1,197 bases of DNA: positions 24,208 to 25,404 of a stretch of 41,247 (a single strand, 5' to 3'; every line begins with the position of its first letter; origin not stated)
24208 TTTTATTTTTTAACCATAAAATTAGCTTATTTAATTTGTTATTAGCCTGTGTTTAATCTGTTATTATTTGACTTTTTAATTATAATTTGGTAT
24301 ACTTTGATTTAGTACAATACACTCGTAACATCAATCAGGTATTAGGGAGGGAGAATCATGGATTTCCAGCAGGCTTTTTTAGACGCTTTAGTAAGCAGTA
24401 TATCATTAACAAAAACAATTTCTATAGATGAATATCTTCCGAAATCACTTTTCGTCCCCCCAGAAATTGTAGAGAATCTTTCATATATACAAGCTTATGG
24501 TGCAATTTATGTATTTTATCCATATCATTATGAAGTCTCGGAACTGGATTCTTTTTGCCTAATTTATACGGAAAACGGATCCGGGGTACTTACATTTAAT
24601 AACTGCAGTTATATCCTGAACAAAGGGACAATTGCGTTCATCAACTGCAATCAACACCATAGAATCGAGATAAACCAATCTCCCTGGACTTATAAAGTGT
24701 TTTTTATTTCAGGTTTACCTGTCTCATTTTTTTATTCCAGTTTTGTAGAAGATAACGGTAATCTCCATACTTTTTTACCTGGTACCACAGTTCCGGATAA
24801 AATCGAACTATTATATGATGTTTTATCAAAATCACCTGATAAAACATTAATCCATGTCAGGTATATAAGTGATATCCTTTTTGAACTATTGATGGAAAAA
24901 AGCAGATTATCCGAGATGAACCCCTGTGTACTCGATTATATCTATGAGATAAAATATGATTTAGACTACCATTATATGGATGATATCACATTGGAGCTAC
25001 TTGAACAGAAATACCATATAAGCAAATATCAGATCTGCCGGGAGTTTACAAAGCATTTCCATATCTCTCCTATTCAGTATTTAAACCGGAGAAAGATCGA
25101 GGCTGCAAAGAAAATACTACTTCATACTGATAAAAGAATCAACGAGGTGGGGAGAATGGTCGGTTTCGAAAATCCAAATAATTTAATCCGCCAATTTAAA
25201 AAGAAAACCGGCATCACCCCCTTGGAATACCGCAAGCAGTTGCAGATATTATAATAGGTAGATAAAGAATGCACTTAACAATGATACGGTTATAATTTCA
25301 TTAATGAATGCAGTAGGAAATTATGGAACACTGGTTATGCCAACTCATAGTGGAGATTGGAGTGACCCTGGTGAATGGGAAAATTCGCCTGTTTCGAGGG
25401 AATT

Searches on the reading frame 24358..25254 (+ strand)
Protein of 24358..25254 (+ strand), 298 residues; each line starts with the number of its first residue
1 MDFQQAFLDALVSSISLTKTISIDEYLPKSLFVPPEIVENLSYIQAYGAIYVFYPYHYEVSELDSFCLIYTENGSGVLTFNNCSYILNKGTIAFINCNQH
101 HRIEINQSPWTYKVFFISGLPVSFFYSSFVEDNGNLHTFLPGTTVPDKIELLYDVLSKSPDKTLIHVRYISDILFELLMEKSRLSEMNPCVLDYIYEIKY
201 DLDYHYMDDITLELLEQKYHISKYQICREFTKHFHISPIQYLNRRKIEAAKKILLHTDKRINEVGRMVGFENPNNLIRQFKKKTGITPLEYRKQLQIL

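Call 87: search_protein_families(library=pfam, proteins=[window:24358-25254:+], max_evalue=0.00001)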
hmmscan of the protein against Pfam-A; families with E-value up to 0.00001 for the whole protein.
window:24358-25254:+ (298 aa): 3 families
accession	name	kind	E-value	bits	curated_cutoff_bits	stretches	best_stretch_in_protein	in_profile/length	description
PF12833.13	HTH_18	-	1.1e-20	74.1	33.6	1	217-294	3-80/80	Helix-turn-helix domain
PF00165.29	HTH_AraC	-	3.7e-14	52.9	26.6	1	255-293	2-42/42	Bacterial regulatory helix-turn-helix proteins, AraC family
PF02311.25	AraC_binding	-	2.1e-07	31.2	21.1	1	59-115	17-74/135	AraC-like ligand binding domain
